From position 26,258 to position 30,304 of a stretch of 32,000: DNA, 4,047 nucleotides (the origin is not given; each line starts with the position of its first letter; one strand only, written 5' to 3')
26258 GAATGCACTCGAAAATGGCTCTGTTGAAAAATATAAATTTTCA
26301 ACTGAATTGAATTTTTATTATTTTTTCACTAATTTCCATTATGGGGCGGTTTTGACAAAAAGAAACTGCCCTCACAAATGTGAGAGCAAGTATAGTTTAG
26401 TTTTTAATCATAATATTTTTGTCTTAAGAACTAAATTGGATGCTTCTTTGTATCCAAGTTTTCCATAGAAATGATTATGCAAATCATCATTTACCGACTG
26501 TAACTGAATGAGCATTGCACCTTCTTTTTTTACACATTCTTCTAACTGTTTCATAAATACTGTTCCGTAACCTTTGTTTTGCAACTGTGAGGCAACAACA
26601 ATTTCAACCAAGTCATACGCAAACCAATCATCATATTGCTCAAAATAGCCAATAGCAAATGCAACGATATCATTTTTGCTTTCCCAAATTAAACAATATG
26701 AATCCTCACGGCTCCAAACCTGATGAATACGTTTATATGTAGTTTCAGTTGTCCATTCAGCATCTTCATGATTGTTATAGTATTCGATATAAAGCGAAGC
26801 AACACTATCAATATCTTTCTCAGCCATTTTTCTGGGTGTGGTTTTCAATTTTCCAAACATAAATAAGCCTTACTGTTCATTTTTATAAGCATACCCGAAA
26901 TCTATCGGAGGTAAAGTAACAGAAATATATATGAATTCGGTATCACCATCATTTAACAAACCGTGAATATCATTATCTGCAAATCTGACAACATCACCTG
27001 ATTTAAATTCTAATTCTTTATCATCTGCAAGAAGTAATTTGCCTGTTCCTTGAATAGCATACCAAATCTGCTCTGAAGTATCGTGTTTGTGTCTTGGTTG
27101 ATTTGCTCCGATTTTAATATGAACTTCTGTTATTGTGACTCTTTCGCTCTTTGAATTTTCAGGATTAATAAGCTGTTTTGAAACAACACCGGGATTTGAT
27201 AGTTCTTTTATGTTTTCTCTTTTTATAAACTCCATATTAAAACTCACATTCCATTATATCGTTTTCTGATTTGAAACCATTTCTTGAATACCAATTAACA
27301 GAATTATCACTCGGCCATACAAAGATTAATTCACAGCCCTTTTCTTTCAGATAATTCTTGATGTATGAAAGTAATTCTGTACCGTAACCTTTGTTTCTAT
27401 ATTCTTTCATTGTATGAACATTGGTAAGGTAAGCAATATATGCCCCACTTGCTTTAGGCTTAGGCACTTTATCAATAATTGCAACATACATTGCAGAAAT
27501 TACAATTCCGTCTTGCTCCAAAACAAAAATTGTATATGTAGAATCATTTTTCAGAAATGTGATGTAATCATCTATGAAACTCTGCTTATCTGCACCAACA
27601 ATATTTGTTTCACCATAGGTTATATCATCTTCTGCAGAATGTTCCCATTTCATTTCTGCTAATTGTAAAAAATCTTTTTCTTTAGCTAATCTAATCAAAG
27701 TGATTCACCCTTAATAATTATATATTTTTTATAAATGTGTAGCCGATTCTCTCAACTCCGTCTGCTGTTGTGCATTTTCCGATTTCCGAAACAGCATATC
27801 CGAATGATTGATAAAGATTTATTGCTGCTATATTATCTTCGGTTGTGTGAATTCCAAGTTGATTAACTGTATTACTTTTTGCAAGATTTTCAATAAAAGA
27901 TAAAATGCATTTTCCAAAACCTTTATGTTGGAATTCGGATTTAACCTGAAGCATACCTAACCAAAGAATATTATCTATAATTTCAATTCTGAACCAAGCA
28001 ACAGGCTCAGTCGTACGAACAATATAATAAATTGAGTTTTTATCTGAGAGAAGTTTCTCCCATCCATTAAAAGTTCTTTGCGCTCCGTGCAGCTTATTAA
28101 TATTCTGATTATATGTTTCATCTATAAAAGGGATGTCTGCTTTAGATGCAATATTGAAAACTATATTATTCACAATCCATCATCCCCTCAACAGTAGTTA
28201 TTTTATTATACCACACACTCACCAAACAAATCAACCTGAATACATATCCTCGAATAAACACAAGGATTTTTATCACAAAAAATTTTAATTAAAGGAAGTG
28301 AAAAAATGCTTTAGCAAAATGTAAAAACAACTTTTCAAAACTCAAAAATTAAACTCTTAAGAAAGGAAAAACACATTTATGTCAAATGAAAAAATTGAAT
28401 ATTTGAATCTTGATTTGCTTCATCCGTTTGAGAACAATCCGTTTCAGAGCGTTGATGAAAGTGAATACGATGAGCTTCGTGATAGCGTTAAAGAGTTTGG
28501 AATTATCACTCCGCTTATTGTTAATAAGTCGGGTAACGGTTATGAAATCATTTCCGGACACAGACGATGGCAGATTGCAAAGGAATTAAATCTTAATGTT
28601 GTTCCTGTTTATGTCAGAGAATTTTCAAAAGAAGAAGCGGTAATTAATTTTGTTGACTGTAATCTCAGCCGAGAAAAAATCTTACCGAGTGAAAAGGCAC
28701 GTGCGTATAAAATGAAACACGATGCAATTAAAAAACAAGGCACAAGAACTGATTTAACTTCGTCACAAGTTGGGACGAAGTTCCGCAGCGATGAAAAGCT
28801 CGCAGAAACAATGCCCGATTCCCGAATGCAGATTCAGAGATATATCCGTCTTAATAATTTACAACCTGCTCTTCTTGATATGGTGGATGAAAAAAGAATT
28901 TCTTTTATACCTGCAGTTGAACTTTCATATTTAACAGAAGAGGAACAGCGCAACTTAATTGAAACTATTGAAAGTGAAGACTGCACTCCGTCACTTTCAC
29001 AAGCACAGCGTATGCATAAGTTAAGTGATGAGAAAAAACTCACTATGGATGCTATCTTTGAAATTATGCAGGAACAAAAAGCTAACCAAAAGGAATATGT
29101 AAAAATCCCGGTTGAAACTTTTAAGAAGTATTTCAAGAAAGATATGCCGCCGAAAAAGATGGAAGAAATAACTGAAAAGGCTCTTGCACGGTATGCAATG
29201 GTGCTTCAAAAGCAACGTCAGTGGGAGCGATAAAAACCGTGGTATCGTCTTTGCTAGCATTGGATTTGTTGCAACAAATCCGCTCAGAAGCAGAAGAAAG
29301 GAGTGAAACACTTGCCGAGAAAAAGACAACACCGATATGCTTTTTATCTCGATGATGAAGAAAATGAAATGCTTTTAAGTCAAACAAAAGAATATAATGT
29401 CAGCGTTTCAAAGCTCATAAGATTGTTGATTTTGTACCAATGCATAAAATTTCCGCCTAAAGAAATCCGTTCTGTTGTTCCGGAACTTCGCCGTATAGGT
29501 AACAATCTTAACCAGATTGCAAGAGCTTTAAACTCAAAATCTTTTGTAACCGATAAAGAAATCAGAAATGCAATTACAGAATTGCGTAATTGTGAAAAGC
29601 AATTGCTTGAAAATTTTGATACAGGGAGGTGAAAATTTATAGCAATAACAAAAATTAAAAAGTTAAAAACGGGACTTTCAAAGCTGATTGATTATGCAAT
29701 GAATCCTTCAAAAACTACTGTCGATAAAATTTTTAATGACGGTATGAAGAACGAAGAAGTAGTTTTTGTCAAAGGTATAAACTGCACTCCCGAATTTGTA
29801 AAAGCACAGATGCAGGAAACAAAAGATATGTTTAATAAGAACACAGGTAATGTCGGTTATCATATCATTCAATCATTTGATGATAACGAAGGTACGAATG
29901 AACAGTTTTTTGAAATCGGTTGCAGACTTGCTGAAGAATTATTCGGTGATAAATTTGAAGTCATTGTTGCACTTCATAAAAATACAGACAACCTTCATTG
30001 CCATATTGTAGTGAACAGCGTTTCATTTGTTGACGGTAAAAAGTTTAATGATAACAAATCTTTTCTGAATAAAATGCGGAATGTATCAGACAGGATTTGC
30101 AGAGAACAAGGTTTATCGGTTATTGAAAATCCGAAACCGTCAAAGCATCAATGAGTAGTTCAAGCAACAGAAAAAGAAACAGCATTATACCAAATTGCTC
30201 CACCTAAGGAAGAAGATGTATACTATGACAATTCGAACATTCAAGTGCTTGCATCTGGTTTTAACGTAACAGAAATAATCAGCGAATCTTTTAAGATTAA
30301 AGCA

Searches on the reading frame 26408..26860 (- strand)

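Call 66: search_protein_families(library=pfam, proteins=[window:26408-26860:-], max_evalue=0.01)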
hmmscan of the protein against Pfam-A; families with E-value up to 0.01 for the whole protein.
window:26408-26860:- (150 aa): 5 families
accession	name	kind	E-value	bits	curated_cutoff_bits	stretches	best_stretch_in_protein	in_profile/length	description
PF00583.31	Acetyltransf_1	-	3.6e-11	43.8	20.7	1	21-137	5-116/116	Acetyltransferase (GNAT) family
PF13508.13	Acetyltransf_7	-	7.6e-10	39.5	27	1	53-139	2-84/84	Acetyltransferase (GNAT) domain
PF13673.13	Acetyltransf_10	-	3.7e-06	27.4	23.6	1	30-142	7-112/128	Acetyltransferase (GNAT) domain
PF08445.16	FR47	-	4.8e-05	23.7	22.1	1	84-141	24-81/86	FR47-like protein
PF13527.13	Acetyltransf_9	-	0.00022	21.7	25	1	9-138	2-125/127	Acetyltransferase (GNAT) domain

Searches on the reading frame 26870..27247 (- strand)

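Call 66: search_protein_families(library=pfam, proteins=[window:26870-27247:-], max_evalue=0.01)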
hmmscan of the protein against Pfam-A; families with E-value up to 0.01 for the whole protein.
window:26870-27247:- (125 aa): 4 families
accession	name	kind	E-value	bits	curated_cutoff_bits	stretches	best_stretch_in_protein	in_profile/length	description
PF07883.17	Cupin_2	-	5.5e-12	45.7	27.2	1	41-110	2-69/70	Cupin domain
PF02311.25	AraC_binding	-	6.6e-06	26.3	21.1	1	51-117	17-81/135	AraC-like ligand binding domain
PF01050.24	MannoseP_isomer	-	0.0003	21.4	23.6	0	33-110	24-100/116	Mannose-6-phosphate isomerase C-terminal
PF00190.28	Cupin_1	-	0.00095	19.2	22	1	25-108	18-111/151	Cupin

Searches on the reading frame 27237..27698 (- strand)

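Call 66: search_protein_families(library=pfam, proteins=[window:27237-27698:-], max_evalue=0.01)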
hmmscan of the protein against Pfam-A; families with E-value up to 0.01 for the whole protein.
window:27237-27698:- (153 aa): 7 families
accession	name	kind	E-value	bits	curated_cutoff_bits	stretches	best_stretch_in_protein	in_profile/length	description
PF00583.31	Acetyltransf_1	-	4.2e-12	46.8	20.7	1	47-142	26-116/116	Acetyltransferase (GNAT) family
PF13508.13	Acetyltransf_7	-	1.9e-11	44.6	27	1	55-143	3-83/84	Acetyltransferase (GNAT) domain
PF13527.13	Acetyltransf_9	-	1.2e-07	32.2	25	1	56-143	42-125/127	Acetyltransferase (GNAT) domain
PF13673.13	Acetyltransf_10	-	8.8e-07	29.4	23.6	1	51-144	27-109/128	Acetyltransferase (GNAT) domain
PF23209.2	IDM1_C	-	0.00018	22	33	1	54-144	33-114/140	Increased DNA methylation 1, C-terminal domain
PF13420.13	Acetyltransf_4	-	0.00027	21.4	24.3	1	2-148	1-140/155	Acetyltransferase (GNAT) domain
PF08445.16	FR47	-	0.00035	20.9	22.1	1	87-144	20-79/86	FR47-like protein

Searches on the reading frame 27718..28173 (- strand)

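Call 66: search_protein_families(library=pfam, proteins=[window:27718-28173:-], max_evalue=0.01)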
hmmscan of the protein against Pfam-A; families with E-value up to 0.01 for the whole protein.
window:27718-28173:- (151 aa): 5 families
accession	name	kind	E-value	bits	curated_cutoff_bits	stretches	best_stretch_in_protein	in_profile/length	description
PF00583.31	Acetyltransf_1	-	1.2e-10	42.2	20.7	1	31-126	20-116/116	Acetyltransferase (GNAT) family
PF13508.13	Acetyltransf_7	-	5.7e-08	33.5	27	1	47-127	3-83/84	Acetyltransferase (GNAT) domain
PF08445.16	FR47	-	4.7e-06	26.9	22.1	1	71-128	23-79/86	FR47-like protein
PF13673.13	Acetyltransf_10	-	0.0001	22.7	23.6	1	64-141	47-120/128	Acetyltransferase (GNAT) domain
PF13420.13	Acetyltransf_4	-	0.00018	22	24.3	1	79-133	86-141/155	Acetyltransferase (GNAT) domain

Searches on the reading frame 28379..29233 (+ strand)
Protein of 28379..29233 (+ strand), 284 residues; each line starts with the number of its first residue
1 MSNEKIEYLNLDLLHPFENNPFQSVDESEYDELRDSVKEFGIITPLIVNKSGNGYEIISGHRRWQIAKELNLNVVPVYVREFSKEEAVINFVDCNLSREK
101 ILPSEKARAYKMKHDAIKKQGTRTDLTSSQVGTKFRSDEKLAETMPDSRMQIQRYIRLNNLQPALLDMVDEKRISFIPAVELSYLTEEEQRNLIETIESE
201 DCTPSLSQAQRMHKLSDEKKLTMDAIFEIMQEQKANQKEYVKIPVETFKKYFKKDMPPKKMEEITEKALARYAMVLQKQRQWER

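Call 66: search_protein_families(library=pfam, proteins=[window:28379-29233:+], max_evalue=0.01)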
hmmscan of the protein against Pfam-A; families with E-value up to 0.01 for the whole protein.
window:28379-29233:+ (284 aa): 2 families
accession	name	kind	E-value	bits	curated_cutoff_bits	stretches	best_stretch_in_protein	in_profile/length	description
PF02195.25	ParB_N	-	3.6e-18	65.8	26.3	1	5-88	2-86/95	ParB N-terminal domain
PF17762.8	HTH_ParB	-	5.2e-07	30.2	22.6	1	138-202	23-88/102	ParB HTH domain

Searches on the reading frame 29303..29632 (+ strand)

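Call 66: search_protein_families(library=pfam, proteins=[window:29303-29632:+], max_evalue=0.01)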
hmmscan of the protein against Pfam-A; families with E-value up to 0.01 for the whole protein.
window:29303-29632:+ (109 aa): 3 families
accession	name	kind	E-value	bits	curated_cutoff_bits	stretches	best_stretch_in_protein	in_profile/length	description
PF21983.2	NikA-like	-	4.9e-11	43.1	27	1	6-75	1-71/72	Mobilization protein NikA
PF05713.17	MobC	-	5.3e-11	43.2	23.2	1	61-101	3-42/45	Bacterial mobilisation protein (MobC)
PF19514.5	MobC_2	-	9.8e-05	22.5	27.5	1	8-101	20-121/140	MobC-like protein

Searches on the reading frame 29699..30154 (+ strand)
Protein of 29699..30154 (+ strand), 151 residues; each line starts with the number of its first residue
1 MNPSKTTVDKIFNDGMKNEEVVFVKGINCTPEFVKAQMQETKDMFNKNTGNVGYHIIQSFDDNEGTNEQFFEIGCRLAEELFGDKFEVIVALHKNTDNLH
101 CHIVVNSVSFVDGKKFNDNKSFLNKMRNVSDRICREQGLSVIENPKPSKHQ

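Call 66: search_protein_families(library=pfam, proteins=[window:29699-30154:+], max_evalue=0.01)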
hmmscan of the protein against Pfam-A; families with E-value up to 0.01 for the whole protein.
window:29699-30154:+ (151 aa): 1 family
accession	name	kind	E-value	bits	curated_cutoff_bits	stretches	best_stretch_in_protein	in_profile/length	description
PF03432.20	Relaxase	-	6.1e-40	137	24.6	1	13-139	4-132/132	MobA/VirD2-like, nuclease domain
